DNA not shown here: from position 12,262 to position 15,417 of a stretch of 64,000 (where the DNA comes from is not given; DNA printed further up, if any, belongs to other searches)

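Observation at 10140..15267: Stand-alone NuoEFG-like module with a 'pseudo-formate dehydrogenase' subunit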

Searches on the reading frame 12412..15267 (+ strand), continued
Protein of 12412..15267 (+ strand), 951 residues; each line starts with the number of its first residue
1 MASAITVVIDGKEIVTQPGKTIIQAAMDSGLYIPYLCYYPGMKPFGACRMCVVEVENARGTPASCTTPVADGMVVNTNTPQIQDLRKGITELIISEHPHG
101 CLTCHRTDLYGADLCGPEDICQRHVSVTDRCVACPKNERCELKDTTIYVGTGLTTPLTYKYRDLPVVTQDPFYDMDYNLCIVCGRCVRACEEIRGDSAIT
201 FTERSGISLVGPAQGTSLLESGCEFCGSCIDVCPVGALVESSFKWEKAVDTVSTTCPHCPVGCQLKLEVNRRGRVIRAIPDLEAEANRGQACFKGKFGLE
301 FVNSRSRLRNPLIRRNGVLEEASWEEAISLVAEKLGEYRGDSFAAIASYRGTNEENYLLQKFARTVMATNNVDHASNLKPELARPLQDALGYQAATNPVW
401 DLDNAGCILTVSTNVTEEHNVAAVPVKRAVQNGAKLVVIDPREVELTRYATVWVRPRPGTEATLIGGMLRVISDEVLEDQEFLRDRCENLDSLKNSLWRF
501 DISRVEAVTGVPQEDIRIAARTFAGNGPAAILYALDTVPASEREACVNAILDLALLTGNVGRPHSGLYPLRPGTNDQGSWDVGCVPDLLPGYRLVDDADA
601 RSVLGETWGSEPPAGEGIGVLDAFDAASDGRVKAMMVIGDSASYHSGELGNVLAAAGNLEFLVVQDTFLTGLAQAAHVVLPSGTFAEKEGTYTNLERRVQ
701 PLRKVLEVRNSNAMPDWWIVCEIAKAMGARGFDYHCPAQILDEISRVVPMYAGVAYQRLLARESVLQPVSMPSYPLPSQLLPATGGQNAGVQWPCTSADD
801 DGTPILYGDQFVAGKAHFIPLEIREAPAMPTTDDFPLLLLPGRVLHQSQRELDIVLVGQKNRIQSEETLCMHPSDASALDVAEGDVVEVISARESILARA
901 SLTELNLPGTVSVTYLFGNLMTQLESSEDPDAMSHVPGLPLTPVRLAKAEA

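Call 12: find_related_loci(query=A1, collection=genome_contigs, flank=10000)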
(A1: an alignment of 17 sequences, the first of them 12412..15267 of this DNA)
Query A1 (951 aa) in genome_contigs; peptide patterns used: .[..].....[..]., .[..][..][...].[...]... (x = any residue, [..] = any of these).
600 stretches matched a pattern (row limit reached: there are more); 595 encode a relative of the query (tblastn E <= 1e-3); the best 80 are kept; 80 distinct loci.
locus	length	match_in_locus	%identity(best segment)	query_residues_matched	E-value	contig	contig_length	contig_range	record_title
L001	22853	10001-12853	92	1-951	0e+0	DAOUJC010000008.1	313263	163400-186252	MAG TPA_asm: Dehalococcoidia bacterium isolate S32_241 k113_762257, whole genome shotgun sequence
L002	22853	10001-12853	73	1-951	0e+0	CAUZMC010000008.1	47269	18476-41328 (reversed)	MAG: Dehalococcoidia bacterium isolate CB9_323.13 genome assembly, contig: Ga0302132_10000068, whole genome shotgun sequ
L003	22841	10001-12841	74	1-951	0e+0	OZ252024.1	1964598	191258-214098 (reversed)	MAG: Dehalococcoidia bacterium isolate f4139050-05f1-4a12-a253-3081a27a263f genome assembly, chromosome: 1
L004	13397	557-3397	74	1-951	0e+0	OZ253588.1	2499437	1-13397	MAG: Dehalococcoidia bacterium isolate 31fdc4cb-e045-4297-a560-ce773dd45a62 genome assembly, chromosome: 1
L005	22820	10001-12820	74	1-949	0e+0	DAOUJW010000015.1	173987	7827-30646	MAG TPA_asm: Dehalococcoidia bacterium isolate S34_281 k113_77739, whole genome shotgun sequence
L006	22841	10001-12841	73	1-951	0e+0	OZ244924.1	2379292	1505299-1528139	MAG: Dehalococcoidia bacterium isolate e5f2f67f-80f5-4dea-8d85-3d806a77b3c6 genome assembly, chromosome: 1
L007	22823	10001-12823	73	1-950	0e+0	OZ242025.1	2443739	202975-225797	MAG: Dehalococcoidia bacterium isolate 154789fe-1cbe-4e12-9e25-a4d867c0b0dd genome assembly, chromosome: 1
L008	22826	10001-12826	72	1-951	0e+0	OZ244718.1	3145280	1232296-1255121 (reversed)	MAG: Dehalococcoidia bacterium isolate 64a180b2-7017-4824-b5be-e5f766f304e8 genome assembly, chromosome: 1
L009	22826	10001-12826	72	1-951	0e+0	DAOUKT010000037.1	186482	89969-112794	MAG TPA_asm: Dehalococcoidia bacterium isolate S7_359 k113_3520643, whole genome shotgun sequence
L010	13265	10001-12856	69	1-951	0e+0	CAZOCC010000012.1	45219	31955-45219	MAG TPA_asm: uncultured Dehalococcoidia bacterium isolate SRP092796_co4_645 genome assembly, contig: k141_5570962, whole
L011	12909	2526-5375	75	1-951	0e+0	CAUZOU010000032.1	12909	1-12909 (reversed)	MAG: Dehalococcoidia bacterium isolate CB9_331.98 genome assembly, contig: Ga0302133_10001918, whole genome shotgun sequ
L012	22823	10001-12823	72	1-951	0e+0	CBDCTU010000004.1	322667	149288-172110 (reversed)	MAG: Dehalococcoidia bacterium isolate 3d670e24-0b6f-4f35-9e2a-ae370501de79 genome assembly, contig: contig_4, whole gen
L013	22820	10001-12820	56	1-949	0e+0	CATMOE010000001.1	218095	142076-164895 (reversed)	MAG: uncultured Dehalococcoidia bacterium isolate SRR3967319_bin.3_MetaWRAP_v1.3_MAG genome assembly, contig: ERZ508525.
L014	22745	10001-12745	57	1-950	0e+0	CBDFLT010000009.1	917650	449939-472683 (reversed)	MAG: Dehalococcoidia bacterium isolate 376ab16f-ee95-4be2-9003-e7d20193712b genome assembly, contig: contig_9, whole gen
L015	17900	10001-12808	56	5-948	0e+0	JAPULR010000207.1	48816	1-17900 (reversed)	MAG: Chloroflexota bacterium isolate KW1-S21_197 KW1-S21_197_cg207, whole genome shotgun sequence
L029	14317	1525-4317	54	5-951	0e+0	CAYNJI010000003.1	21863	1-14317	MAG TPA_asm: uncultured Dehalococcoidia bacterium isolate SRP144767_co2_130 genome assembly, contig: NODE_984_length_218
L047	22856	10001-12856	53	5-949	0e+0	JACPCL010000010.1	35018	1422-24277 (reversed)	MAG: Chloroflexi bacterium isolate NC_groundwater_282_Ag_S-0.65um_62_13 S6_GD2017_2_S65_scaffold_1194, whole genome shot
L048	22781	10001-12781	54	1-951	0e+0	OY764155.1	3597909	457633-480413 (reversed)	MAG: Dehalococcoidia bacterium isolate 8f8fc053-1767-4988-ba26-2aa978362f9c genome assembly, chromosome: 1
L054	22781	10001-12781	54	1-951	0e+0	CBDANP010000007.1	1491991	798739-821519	MAG: Dehalococcoidia bacterium isolate b4c8b7c9-9533-4910-ac39-d933c6e21fa7 genome assembly, contig: contig_7, whole gen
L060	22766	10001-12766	54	1-946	0e+0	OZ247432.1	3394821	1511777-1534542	MAG: Dehalococcoidia bacterium isolate 9f0a9a3c-fef9-4240-ab4a-9ab2d70ca0d2 genome assembly, chromosome: 1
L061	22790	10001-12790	53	5-950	0e+0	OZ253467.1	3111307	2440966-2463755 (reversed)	MAG: Dehalococcoidia bacterium isolate 6fb9eebd-b222-4681-b7e3-abaa52723ab8 genome assembly, chromosome: 1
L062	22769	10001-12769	54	1-947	0e+0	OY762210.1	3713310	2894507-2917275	MAG: Dehalococcoidia bacterium isolate 6876e8b5-2850-4095-a133-48836ebfd8cd genome assembly, chromosome: 1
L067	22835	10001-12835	54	1-950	0e+0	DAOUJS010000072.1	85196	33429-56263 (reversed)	MAG TPA_asm: Dehalococcoidia bacterium isolate S34_277 k113_1464465, whole genome shotgun sequence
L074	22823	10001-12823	73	1-950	0e+0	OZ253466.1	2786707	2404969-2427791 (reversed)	MAG: Dehalococcoidia bacterium isolate 7f7fcc17-106b-4c1d-a8d7-7cf201ad70ef genome assembly, chromosome: 1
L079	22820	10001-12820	54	1-939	0e+0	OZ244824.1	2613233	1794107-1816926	MAG: Dehalococcoidia bacterium isolate 70ea3dc7-dc25-4479-8e7e-ee8621e45a74 genome assembly, chromosome: 1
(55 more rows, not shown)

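Call 31: search_protein_representatives(protein=window:12412-15267:+)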
Query: 951 residues. Proteins with E-value up to 0.001 (for the whole library): 29624; up to 1e-10: 14008; up to 1e-30: 2906. The best 150 are listed.
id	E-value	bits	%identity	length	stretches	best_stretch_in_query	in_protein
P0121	0.0e+00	1072.4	53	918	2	2-762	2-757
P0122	0.0e+00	1066.9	53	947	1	3-949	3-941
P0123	3.5e-254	862.8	48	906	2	4-759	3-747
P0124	1.6e-229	781.2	39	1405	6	131-728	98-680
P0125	2.2e-229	780.8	43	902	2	4-759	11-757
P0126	2.8e-223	760.5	44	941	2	5-760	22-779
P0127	8.0e-218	742.5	45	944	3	273-759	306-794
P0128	1.4e-208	711.8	42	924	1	4-928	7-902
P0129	3.4e-206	704.0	43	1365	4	210-759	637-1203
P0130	1.4e-205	701.9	41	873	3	7-576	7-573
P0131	2.0e-204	698.1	46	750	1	17-761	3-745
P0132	4.0e-203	693.8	43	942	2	3-759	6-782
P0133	9.9e-203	692.5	40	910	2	4-759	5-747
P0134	5.3e-202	690.1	50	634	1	5-585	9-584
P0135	3.5e-200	684.1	41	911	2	5-762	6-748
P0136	6.2e-199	680.0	45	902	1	4-770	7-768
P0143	7.9e-181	620.0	45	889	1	4-757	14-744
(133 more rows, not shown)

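Call 41: list_cluster_members(proteins=[P0121, P0122, P0123, P0125, P0126, P0127, P0131, P0133, P0135, P0136])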
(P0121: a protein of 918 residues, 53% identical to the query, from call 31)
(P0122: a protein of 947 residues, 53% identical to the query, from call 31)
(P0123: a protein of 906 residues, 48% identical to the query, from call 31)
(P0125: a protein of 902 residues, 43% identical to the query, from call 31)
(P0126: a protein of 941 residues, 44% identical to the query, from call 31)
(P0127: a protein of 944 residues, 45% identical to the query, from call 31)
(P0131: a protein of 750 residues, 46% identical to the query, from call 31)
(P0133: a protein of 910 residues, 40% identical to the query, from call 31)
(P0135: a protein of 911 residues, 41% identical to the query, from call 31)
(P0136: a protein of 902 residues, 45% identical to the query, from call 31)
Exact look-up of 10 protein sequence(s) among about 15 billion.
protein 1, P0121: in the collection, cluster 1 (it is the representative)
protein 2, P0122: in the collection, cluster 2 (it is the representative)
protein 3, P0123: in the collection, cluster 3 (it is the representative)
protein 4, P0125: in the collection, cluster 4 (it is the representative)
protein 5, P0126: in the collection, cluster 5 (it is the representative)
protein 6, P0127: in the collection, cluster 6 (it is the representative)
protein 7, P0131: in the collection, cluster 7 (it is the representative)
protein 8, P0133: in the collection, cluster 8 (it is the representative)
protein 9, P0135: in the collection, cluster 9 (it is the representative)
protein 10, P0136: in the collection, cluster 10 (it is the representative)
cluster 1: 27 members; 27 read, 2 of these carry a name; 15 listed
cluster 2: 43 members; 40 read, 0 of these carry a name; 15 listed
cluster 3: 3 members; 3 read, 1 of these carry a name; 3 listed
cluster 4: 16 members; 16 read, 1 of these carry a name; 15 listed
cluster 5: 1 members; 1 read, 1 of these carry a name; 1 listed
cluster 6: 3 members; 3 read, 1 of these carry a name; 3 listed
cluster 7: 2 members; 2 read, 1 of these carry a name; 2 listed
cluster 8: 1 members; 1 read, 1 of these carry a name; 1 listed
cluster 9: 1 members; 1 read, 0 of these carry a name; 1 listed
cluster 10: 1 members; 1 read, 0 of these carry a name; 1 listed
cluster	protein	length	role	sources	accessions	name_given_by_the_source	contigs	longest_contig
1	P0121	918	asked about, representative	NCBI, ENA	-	-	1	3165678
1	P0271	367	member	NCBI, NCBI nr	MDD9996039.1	MAG: 2Fe-2S iron-sulfur cluster-binding protein, partial [Dehalococcoidia bacterium] | 2Fe-2S iron-sulfur cluster-binding protein [Dehalococcoidia bacterium]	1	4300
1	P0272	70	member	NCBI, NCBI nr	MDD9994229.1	MAG: hypothetical protein OXS35_00570, partial [Dehalococcoidia bacterium] | hypothetical protein [Dehalococcoidia bacterium]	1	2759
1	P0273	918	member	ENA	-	-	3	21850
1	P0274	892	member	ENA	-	-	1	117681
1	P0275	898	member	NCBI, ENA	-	-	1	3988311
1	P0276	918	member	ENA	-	-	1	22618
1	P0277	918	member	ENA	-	-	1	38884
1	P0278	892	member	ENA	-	-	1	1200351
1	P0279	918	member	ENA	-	-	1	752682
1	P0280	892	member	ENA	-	-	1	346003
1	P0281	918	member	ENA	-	-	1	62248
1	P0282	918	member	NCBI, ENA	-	-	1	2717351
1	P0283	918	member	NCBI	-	-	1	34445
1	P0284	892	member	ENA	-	-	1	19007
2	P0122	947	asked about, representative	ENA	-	-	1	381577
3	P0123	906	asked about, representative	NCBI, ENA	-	-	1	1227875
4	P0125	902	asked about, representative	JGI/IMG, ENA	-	-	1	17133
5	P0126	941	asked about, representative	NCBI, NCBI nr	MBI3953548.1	MAG: molybdopterin-dependent oxidoreductase [Chloroflexi bacterium] | molybdopterin-dependent oxidoreductase [Chloroflexota bacterium]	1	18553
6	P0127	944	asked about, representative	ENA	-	-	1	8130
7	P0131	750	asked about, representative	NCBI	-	-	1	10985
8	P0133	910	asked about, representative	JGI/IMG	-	formate dehydrogenase (NADP+) alpha subunit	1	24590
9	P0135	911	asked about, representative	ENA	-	-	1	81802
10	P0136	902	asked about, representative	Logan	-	-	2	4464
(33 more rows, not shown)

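Call 42: find_encoding_contigs(protein=P0133, flank=10000, max_places=3)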
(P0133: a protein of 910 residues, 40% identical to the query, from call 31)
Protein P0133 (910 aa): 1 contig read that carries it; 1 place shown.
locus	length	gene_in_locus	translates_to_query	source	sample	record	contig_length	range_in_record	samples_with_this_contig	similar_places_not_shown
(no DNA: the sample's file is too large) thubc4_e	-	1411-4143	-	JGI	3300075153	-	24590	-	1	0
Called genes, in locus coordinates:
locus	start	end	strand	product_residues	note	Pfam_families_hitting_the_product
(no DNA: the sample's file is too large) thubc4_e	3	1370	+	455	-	?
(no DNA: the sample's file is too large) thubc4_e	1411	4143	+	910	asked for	PF00111:Fer2 (weak), PF13510:Fer2_4, PF10588:NADH-G_4Fe-4S_3, PF22117:Fer4_Nqo3, PF12838:Fer4_7, PF04879:Molybdop_Fe4S4, PF00384:Molybdopterin, PF01568:Molydop_binding, +1 more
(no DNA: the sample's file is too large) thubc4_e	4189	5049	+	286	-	PF10418:DHODB_Fe-S_bind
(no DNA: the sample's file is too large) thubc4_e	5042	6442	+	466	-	PF14691:Fer4_20, PF00070:Pyr_redox (faint), PF07992:Pyr_redox_2, PF13450:NAD_binding_8 (weak)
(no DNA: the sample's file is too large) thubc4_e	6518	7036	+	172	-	PF13302:Acetyltransf_3 (faint), PF00583:Acetyltransf_1, PF13673:Acetyltransf_10 (weak), PF13508:Acetyltransf_7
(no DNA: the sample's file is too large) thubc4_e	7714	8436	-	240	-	PF02463:SMC_N (faint), PF13175:AAA_15 (weak), PF13476:AAA_23, PF13555:AAA_29 (weak), PF13304:AAA_21, PF13175:AAA_15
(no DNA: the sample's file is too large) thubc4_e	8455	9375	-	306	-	PF00890:FAD_binding_2 (faint), PF01134:GIDA (faint), PF01266:DAO (faint), PF01494:FAD_binding_3 (faint), PF07992:Pyr_redox_2, PF12831:FAD_oxidored (weak), PF13738:Pyr_redox_3, PF00070:Pyr_redox, +2 more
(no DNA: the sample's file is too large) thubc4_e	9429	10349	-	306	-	PF02899:Phage_int_SAM_1, PF13102:Phage_int_SAM_5 (faint), PF00589:Phage_integrase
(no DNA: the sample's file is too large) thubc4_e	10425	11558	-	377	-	PF03193:RsgA_GTPase (faint), PF13167:GTP-bdg_N, PF16360:GTP-bdg_M, PF00009:GTP_EFTU (faint), PF00350:Dynamin_N (faint), PF01926:MMR_HSR1, PF02421:FeoB_N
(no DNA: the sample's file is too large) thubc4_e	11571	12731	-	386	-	PF00155:Aminotran_1_2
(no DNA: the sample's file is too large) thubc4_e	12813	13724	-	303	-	PF01745:IPT, PF01715:IPPT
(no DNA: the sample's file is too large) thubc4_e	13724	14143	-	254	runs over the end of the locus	PF00121:TIM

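Call 43: find_encoding_contigs(protein=window:12412-15267:+, flank=10000, max_places=3)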
Protein window:12412-15267:+ (951 aa): no gene with exactly this product is on record in the collection.

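Call 45: find_encoding_contigs(protein=P0123, flank=10000, max_places=2)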
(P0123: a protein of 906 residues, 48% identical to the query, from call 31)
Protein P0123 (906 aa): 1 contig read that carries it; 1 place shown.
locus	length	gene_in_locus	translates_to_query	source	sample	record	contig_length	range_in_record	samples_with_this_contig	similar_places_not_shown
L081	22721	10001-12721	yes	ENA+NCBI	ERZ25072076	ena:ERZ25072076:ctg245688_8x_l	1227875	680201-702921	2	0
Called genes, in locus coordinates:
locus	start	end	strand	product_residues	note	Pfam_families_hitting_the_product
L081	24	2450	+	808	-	PF10060:DUF2298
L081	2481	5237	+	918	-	PF13231:PMT_2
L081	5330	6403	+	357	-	PF03706:LPG_synthase_TM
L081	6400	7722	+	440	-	PF00890:FAD_binding_2 (faint), PF01266:DAO (weak), PF01593:Amino_oxidase, PF03486:HI0933_like (faint), PF13450:NAD_binding_8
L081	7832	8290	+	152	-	PF01257:2Fe-2S_thioredx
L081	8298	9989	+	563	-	PF01512:Complex1_51K, PF10531:SLBB (weak), PF10589:NADH_4Fe-4S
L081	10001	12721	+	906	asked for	PF13510:Fer2_4, PF10588:NADH-G_4Fe-4S_3 (weak), PF14697:Fer4_21, PF22117:Fer4_Nqo3, PF12838:Fer4_7, PF04879:Molybdop_Fe4S4, PF00384:Molybdopterin, PF01568:Molydop_binding, +1 more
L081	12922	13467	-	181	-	PF13489:Methyltransf_23 (weak), PF13847:Methyltransf_31, PF13649:Methyltransf_25, PF08241:Methyltransf_11, PF08242:Methyltransf_12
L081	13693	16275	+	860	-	PF01624:MutS_I, PF05188:MutS_II, PF05192:MutS_III, PF05190:MutS_IV, PF00488:MutS_V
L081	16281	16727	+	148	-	PF06094:GGACT, PF13772:AIG2_2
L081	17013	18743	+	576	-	PF02518:HATPase_c (weak), PF13589:HATPase_c_3, PF01119:DNA_mis_repair, PF08676:MutL_C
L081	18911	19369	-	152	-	PF03100:CcmE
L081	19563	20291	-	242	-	PF01578:Cytochrom_C_asm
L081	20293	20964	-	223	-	PF01061:ABC2_membrane, PF03379:CcmB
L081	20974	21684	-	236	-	PF00005:ABC_tran, PF13304:AAA_21 (weak)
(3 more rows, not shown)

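Call 46: find_encoding_contigs(protein=P0135, flank=10000, max_places=2)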
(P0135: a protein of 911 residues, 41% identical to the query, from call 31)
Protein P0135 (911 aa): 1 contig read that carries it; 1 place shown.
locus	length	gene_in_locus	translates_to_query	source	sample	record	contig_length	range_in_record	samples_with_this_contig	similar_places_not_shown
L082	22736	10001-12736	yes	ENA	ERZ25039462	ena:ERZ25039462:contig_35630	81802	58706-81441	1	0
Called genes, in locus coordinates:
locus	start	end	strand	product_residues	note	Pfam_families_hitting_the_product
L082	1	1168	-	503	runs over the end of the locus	PF00140:Sigma70_r1_2, PF04542:Sigma70_r2, PF04539:Sigma70_r3, PF04545:Sigma70_r4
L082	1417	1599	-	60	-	-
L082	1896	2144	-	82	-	-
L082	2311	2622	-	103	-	PF13451:zf_Tbcl, PF23477:zf_Tbcl_2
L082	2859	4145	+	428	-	PF07690:MFS_1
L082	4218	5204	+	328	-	PF02129:Peptidase_S15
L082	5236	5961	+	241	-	PF08530:PepX_C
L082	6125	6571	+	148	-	PF00583:Acetyltransf_1, PF13673:Acetyltransf_10, PF13508:Acetyltransf_7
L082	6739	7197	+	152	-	PF01257:2Fe-2S_thioredx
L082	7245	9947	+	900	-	PF01512:Complex1_51K, PF10531:SLBB (weak), PF10589:NADH_4Fe-4S, PF14691:Fer4_20, PF01266:DAO (weak), PF01593:Amino_oxidase (weak), PF07992:Pyr_redox_2 (weak), PF13450:NAD_binding_8, +1 more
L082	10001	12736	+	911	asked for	PF13510:Fer2_4, PF14697:Fer4_21 (weak), PF22117:Fer4_Nqo3, PF12838:Fer4_7, PF00037:Fer4 (weak), PF04879:Molybdop_Fe4S4, PF00384:Molybdopterin, PF01568:Molydop_binding, +1 more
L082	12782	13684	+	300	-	PF10418:DHODB_Fe-S_bind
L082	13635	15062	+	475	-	PF14691:Fer4_20, PF13738:Pyr_redox_3 (faint), PF07992:Pyr_redox_2, PF13450:NAD_binding_8 (weak), PF00070:Pyr_redox (weak)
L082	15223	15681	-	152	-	PF01741:MscL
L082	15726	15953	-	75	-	-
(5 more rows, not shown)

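Call 47: find_encoding_contigs(protein=P0126, flank=10000, max_places=2)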
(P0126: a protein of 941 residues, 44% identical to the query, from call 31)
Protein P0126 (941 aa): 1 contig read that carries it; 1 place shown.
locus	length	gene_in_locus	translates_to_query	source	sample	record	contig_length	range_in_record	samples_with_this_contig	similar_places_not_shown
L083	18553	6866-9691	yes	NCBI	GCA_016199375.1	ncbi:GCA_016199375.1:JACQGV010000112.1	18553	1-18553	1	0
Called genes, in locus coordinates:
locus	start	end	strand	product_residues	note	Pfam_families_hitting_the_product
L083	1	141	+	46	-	?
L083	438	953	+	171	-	PF02661:Fic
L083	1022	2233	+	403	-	PF01546:Peptidase_M20, PF07687:M20_dimer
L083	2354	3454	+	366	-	PF01555:N6_N4_Mtase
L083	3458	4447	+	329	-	PF20296:MTaX1, PF13391:HNH_2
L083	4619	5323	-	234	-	-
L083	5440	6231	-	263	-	PF12146:Hydrolase_4, PF00561:Abhydrolase_1 (faint), PF12146:Hydrolase_4 (weak)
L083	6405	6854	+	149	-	PF03100:CcmE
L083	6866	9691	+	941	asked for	PF13510:Fer2_4, PF12838:Fer4_7 (weak), PF13183:Fer4_8 (weak), PF13237:Fer4_10 (weak), PF22117:Fer4_Nqo3 (weak), PF04879:Molybdop_Fe4S4, PF00384:Molybdopterin, PF01568:Molydop_binding, +2 more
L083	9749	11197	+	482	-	PF00037:Fer4 (faint), PF13237:Fer4_10 (faint), PF14691:Fer4_20, PF00890:FAD_binding_2 (faint), PF07992:Pyr_redox_2, PF13450:NAD_binding_8, PF12838:Fer4_7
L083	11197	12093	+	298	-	PF00033:Cytochrome_B, PF14358:DUF4405 (weak), PF13631:Cytochrom_B_N_2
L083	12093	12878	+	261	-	-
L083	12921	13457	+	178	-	PF00355:Rieske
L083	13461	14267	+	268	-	PF13442:Cytochrome_CBB3, PF00034:Cytochrom_C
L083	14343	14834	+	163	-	PF00034:Cytochrom_C (weak)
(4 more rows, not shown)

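Call 56: find_encoding_contigs(protein=P0127, flank=10000, max_places=2)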
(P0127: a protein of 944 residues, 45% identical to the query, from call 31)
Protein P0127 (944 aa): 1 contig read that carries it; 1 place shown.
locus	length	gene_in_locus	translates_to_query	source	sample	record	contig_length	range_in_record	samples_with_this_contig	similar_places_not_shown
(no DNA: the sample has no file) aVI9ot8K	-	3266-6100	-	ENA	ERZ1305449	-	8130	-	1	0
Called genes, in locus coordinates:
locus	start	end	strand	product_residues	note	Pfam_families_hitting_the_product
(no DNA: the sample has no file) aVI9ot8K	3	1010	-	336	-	?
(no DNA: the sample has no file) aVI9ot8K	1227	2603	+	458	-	PF22694:CtpB_N-like (weak), PF00595:PDZ, PF13180:PDZ_2, PF17820:PDZ_6, PF03572:Peptidase_S41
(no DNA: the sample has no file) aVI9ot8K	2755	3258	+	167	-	PF01257:2Fe-2S_thioredx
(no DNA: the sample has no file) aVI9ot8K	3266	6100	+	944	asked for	PF13510:Fer2_4, PF10588:NADH-G_4Fe-4S_3 (faint), PF12838:Fer4_7 (weak), PF22117:Fer4_Nqo3, PF00037:Fer4 (weak), PF04879:Molybdop_Fe4S4, PF00384:Molybdopterin, PF01568:Molydop_binding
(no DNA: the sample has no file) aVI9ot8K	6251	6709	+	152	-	PF00731:AIRC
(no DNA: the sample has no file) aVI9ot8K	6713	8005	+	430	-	PF00206:Lyase_1, PF10397:ADSL_C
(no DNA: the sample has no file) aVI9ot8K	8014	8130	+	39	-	?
